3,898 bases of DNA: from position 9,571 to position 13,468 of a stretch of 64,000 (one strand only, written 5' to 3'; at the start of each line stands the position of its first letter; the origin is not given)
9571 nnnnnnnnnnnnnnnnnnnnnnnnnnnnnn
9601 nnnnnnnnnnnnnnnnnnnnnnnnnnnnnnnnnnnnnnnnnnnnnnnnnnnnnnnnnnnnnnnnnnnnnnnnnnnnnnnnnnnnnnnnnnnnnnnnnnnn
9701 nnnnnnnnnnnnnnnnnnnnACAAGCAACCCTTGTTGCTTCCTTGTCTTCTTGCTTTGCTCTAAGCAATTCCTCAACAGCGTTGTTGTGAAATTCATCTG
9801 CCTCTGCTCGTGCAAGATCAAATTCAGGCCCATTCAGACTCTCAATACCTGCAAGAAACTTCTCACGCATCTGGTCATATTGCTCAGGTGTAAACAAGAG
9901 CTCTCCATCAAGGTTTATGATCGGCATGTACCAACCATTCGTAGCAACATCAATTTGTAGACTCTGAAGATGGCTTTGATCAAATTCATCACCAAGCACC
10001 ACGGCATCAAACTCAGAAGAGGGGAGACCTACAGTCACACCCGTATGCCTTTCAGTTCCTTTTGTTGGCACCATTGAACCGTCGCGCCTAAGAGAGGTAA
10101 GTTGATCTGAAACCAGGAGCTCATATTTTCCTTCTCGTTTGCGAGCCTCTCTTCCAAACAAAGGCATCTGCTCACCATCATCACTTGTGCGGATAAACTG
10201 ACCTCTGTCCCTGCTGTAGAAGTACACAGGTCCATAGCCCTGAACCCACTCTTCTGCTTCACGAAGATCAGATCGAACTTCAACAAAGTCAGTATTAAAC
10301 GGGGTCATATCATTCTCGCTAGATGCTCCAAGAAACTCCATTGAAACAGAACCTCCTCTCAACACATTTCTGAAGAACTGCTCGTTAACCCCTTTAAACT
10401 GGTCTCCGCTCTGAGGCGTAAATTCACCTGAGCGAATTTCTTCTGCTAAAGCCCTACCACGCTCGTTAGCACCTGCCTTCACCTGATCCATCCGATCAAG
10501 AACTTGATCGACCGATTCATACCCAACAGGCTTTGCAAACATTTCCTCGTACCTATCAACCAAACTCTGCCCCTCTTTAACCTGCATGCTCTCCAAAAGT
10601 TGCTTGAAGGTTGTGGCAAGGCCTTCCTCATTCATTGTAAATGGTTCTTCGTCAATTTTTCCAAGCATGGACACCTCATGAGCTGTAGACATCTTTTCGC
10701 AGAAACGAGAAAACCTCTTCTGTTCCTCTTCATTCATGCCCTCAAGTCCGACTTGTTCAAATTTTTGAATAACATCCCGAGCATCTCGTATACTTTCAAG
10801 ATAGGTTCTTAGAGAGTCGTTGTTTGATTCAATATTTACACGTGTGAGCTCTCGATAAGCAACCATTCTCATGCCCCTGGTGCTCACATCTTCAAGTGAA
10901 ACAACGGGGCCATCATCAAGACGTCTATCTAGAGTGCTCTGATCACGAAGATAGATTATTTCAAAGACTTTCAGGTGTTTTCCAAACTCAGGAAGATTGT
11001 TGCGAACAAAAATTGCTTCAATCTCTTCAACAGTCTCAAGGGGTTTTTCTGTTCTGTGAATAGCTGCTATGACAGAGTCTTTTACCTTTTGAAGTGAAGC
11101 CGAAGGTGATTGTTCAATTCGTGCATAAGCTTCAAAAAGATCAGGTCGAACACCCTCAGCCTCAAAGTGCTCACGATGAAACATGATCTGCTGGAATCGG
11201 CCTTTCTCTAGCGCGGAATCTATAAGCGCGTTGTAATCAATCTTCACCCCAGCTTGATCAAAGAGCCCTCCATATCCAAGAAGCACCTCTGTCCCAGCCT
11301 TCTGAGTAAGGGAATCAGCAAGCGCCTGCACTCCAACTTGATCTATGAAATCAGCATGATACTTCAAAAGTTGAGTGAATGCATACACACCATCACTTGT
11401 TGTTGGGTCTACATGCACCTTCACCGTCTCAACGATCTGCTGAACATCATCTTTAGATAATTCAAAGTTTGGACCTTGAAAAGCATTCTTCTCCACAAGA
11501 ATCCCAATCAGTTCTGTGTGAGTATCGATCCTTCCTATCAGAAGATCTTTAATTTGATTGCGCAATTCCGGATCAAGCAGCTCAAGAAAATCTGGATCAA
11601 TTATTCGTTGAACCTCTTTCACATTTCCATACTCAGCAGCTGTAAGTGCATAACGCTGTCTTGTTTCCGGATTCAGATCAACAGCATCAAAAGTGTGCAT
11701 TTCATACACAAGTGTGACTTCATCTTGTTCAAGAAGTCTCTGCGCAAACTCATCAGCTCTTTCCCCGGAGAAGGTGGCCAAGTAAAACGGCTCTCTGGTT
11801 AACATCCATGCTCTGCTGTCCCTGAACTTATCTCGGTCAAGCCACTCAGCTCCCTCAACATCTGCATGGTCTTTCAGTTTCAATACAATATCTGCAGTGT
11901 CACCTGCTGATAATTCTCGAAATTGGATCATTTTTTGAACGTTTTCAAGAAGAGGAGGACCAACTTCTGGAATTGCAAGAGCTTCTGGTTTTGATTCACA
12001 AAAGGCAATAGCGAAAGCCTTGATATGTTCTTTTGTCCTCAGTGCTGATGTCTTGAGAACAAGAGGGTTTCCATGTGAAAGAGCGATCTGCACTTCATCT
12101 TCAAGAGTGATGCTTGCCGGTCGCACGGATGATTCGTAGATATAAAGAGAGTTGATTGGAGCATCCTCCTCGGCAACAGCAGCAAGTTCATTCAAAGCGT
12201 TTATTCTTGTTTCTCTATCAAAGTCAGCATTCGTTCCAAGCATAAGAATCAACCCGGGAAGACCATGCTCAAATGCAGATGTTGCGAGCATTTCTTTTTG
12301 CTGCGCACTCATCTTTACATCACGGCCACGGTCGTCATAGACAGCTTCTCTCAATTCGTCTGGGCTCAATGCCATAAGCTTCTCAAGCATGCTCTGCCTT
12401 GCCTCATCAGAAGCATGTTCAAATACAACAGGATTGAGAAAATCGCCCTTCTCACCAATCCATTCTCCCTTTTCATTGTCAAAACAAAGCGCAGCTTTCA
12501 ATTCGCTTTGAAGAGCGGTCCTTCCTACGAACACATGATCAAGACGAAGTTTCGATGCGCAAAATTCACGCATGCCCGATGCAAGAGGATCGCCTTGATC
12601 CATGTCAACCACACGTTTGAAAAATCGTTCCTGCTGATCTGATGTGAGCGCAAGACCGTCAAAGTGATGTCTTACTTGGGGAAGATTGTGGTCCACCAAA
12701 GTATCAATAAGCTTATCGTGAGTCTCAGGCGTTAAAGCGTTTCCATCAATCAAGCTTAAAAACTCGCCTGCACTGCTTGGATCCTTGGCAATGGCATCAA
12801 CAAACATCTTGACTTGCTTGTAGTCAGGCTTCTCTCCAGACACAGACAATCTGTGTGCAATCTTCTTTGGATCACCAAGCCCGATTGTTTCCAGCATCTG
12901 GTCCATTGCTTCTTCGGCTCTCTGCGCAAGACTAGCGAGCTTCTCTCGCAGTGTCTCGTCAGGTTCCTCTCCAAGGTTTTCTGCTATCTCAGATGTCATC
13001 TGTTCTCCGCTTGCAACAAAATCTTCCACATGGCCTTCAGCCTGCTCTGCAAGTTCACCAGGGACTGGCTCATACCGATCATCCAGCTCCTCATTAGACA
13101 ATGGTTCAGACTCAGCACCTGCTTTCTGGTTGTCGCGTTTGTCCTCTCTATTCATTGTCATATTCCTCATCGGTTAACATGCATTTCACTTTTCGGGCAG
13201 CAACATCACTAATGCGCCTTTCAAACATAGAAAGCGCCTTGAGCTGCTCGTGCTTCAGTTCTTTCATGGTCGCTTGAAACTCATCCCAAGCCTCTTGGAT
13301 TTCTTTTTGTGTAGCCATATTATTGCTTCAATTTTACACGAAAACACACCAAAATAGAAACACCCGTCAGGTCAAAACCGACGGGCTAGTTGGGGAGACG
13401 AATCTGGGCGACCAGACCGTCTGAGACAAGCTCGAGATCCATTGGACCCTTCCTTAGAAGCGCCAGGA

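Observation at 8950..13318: Giant 1406 aa protein with a C-terminal Pol-beta-type nucleotidyltransferase motif, plus an overlapping 56-codon upstream ORF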

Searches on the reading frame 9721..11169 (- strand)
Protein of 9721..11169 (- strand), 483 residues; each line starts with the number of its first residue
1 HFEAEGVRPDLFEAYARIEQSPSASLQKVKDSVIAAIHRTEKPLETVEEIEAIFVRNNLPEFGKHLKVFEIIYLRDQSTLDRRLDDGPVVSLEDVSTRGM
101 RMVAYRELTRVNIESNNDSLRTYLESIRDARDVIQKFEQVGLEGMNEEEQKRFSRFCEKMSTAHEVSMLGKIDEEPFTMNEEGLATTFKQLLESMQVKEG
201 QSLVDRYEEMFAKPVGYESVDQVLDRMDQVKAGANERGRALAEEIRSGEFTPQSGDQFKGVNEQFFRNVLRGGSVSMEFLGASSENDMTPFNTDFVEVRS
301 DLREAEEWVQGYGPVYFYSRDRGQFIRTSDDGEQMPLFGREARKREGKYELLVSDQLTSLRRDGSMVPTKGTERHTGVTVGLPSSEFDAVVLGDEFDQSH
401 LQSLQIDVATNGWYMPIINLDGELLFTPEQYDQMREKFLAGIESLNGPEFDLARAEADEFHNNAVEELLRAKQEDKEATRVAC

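Call 43: search_solved_structures(query=A5, max_evalue=10, show_alignments=2)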
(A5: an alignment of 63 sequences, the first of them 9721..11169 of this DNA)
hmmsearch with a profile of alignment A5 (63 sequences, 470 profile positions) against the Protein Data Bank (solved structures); distinct sequences matched with E-value up to 10: 9.
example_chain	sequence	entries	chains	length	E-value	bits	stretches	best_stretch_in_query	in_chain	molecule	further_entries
3crv_A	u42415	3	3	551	0.18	13.3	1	6-53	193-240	XPD/Rad3 related DNA helicase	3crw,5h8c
2vgl_A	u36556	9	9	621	0.44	12.1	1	149-234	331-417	ADAPTOR PROTEIN COMPLEX AP-2, ALPHA 2 SUBUNIT | ADAPTOR-RELATED PROTEIN COMPLEX 2, ALPHA 2 SUBUNIT | AP-2 complex subunit alpha-2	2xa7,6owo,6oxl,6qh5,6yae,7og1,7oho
9pwb_A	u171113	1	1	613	0.45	12.1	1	149-234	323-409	AP-2 complex subunit alpha-2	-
6qh6_A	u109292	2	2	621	0.45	12.1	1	149-234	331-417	AP-2 complex subunit alpha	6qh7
2jkr_A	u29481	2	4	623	0.45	12.1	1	149-234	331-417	AP-2 COMPLEX SUBUNIT ALPHA-2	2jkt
4uqi_A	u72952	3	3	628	0.46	12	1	149-234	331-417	AP-2 COMPLEX SUBUNIT ALPHA-2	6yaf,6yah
7rw8_A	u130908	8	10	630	0.46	12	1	149-234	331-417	AP-2 complex subunit alpha-2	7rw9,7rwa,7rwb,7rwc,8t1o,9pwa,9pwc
6uri_A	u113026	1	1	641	0.46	12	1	149-234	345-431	AP-2 complex subunit alpha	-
6owt_A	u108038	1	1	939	0.85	11.1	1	149-234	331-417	AP-2 complex subunit alpha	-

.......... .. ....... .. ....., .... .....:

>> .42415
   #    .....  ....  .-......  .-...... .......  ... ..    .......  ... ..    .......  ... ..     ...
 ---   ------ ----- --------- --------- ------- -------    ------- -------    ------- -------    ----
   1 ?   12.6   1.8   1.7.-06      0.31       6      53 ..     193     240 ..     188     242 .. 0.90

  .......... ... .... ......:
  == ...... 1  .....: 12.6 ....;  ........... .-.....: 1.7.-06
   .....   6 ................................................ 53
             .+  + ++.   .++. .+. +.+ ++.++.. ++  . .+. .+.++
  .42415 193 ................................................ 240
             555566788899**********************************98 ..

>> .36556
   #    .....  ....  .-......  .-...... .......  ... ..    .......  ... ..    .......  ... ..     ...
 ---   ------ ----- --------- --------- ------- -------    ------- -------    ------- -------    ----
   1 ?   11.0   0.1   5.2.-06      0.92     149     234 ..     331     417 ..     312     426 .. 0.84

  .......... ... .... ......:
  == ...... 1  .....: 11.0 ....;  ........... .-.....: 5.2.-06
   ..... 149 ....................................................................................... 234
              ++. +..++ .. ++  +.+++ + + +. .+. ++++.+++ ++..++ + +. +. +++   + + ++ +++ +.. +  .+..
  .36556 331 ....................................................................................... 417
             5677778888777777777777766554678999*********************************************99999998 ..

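Call 54: predict_structure(alignment_id=A6)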
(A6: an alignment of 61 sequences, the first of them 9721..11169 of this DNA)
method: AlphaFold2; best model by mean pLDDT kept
length: 483 residues; sequences in the alignment: 61
mean_pLDDT: 86.8   pTM: 0.87
mean pLDDT of the five models: 86.8, 86.5, 85.2, 84.8, 83.4
residues with pLDDT >= 90: 303; 70-90: 111; 50-70: 61; < 50: 8
segments of 3 or more residues with pLDDT < 50: 1-3, 481-483
pLDDT, mean of each block of 10 residues (from residue 1): 64 95 93 90 94 89 93 88 74 81 92 96 94 95 96 92 72 64 87 93 93 94 97 98 98 96 94 92 70 92 92 94 88 59 71 71 60 80 98 94 97 97 98 95 87 76 82 73 44
secondary structure, 60 per line:
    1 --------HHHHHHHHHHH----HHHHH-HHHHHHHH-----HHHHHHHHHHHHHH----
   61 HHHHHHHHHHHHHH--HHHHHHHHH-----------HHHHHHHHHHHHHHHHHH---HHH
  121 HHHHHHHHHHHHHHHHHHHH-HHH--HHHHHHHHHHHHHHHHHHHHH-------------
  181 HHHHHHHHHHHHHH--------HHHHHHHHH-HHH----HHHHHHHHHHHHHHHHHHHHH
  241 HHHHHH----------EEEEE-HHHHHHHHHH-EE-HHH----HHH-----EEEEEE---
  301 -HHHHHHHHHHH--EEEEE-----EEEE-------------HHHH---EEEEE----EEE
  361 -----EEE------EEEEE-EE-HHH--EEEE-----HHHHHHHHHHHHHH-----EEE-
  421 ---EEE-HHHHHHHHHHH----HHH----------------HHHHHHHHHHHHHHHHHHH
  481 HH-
elements in order: H9-19 H24-28 H30-37 H43-56 H61-74 H77-85 H97-114 H118-140 H147-167 H181-194 H203-211 H220-246 E257-261 H263-272 E292-297 H302-312 E315-319 E325-328 H342-345 E349-353 E358-360 E366-368 E375-379 E389-392 H398-411 E417-419 E424-426 H428-438 H462-482

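Call 64: search_protein_families(library=pfam, alignment_id=A5, max_evalue=10)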
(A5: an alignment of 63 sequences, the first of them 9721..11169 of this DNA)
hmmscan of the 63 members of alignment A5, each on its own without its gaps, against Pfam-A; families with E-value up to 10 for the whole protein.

A. member 1, window:9721-11169:- (483 aa): 1 family
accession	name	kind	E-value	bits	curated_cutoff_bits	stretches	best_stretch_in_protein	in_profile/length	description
PF17048.11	Ceramidse_alk_C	-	0.13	12.5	30.5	1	253-310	42-99/169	Neutral/alkaline non-lysosomal ceramidase, C-terminal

B. families by the number of members that match (of 63 scanned): 56 families (the first 25 are shown)
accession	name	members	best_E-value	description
PF23992.1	Pam3_gp32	4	0.063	Phage Pam3 gp32-like protein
PF20216.3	DUF6576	3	0.00045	Family of unknown function (DUF6576)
PF19076.6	CshA_repeat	2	0.1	Surface adhesin CshA repetitive domain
PF00571.33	CBS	2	0.12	CBS domain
PF18296.6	MID_MedPIWI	1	8.8e-05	MID domain of medPIWI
PF21329.2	CYP38_PsbQ-like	1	0.0022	Peptidyl-prolyl cis-trans isomerase CYP38-like, PsbQ-like domain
PF22638.1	FlgK_D1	1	0.0065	Flagellar hook-associated protein FlgK helical domain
PF04339.18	FemAB_like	1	0.0074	Peptidogalycan biosysnthesis/recognition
PF05952.17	ComX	1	0.0074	Bacillus competence pheromone ComX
PF17279.8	DUF5344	1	0.0095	Family of unknown function (DUF5344)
PF24708.1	Lip_C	1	0.011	Lipase-like, C-terminal domain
PF05817.20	Ribophorin_II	1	0.014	Ribophorin II N-terminal domain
PF18216.6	N_formyltrans_C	1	0.016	N-formyltransferase dimerization C-terminal domain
PF17376.7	DUF5398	1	0.032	Family of unknown function (DUF5398)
PF14903.11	WG_beta_rep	1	0.032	WG containing repeat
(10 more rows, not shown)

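Call 78: fold_search(model_id=the predicted structure, library=pdb)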
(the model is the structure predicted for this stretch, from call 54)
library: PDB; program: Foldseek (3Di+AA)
matches with E <= 10: 150; with E <= 0.001: 0
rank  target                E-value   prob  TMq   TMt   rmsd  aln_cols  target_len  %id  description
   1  4rv6_A                5.2e-02  0.18  0.14  0.18  19.2       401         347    8  Human ARTD1 (PARP1) catalytic domain in complex with inhibitor Rucaparib (released 2015-12-09)
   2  4rv6_C                5.4e-02  0.21  0.14  0.18  19.3       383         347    9  Human ARTD1 (PARP1) catalytic domain in complex with inhibitor Rucaparib (released 2015-12-09)
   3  8baq                  1.4e-01  0.72  0.19  0.40  10.7       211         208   13  E. coli C7 DarT1 in complex with NAD+ (released 2023-07-12)
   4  7omx                  3.1e-01  0.57  0.20  0.44   9.0       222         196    9  Thermus sp. 2.9 DarT in complex with carba-NAD+ (released 2021-06-23)
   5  5xei                  3.8e-01  0.02  0.08  0.07  41.7       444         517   11  Crystal structure of the Smc head domain with a coiled coil and joint derived from Pyrococcus yayanosii (released 2017-06-07)
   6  7omv                  4.6e-01  0.57  0.21  0.43   8.9       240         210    8  Thermus sp. 2.9 DarT (released 2021-06-23)
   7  8ux2_C                5.7e-01  0.35  0.20  0.36  10.5       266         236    9  Chromobacterium violaceum mono-ADP-ribosyltransferase CteC in complex with NAD+ (released 2024-01-17)
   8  8fz1_A                6.3e-01  0.16  0.15  0.26  10.8       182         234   12  Crystal structure of human PARP1 ART domain bound to inhibitor UKTT22 (compound 14) (released 2024-02-07)
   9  6bhv_B                6.6e-01  0.16  0.15  0.26  10.6       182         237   12  Human PARP-1 bound to NAD+ analog benzamide adenine dinucleotide (BAD) (released 2018-02-28)
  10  6nri                  7.7e-01  0.16  0.15  0.25  10.7       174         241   11  Crystal Structure of human PARP-1 ART domain bound to inhibitor UTT83 (released 2019-08-14)
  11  2hyd_A                8.6e-01  0.01  0.08  0.07  29.2       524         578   10  Multidrug ABC transporter SAV1866 (released 2006-09-05)
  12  9f5w_B                1.0e+00  0.04  0.10  0.09  37.2       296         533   10  Human condensin II - M18BP1 complex (released 2025-07-02)
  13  2pqf_B                1.2e+00  0.13  0.13  0.28  12.3       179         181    9  Human Poly(ADP-Ribose) Polymerase 12, Catalytic fragment in complex with an inhibitor 3-Aminobenzoic acid (released 2007-05-15)
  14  5mkk_A                1.4e+00  0.02  0.08  0.07  26.2       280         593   14  Crystal structure of the heterodimeric ABC transporter TmrAB, a homolog of the antigen translocation complex TAP (released 2017-01-18)
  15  6bhv_D                1.5e+00  0.11  0.15  0.26  10.5       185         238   10  Human PARP-1 bound to NAD+ analog benzamide adenine dinucleotide (BAD) (released 2018-02-28)
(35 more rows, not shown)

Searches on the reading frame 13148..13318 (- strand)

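Call 3: search_protein_families(library=pfam, proteins=[window:13148-13318:-], max_evalue=1)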
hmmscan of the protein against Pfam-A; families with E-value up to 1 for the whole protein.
window:13148-13318:- (56 aa): 1 family
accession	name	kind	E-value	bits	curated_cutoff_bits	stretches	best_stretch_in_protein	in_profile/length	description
PF23729.2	Spectrin_Dys-1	-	0.016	15.6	27.6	1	2-50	25-73/90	Dystrophin-1-like, spectrin repeat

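Call 4: search_protein_families(library=ncbifam, proteins=[window:13148-13318:-], max_evalue=1)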
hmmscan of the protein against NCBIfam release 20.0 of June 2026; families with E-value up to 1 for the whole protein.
window:13148-13318:- (56 aa): 1 family
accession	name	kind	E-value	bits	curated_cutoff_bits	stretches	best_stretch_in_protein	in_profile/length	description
TIGR04305.1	fol_rel_CADD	subfamily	0.025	14.2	200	1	4-46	105-147/212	CADD family putative folate metabolism protein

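Call 33: search_protein_families(library=padloc, proteins=[window:13148-13318:-], max_evalue=1)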
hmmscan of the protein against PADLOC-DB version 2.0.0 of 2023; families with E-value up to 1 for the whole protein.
window:13148-13318:- (56 aa): 0 families

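Call 34: search_protein_families(library=phrogs, proteins=[window:13148-13318:-], max_evalue=1)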
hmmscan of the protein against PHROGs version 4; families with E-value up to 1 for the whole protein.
window:13148-13318:- (56 aa): 0 families
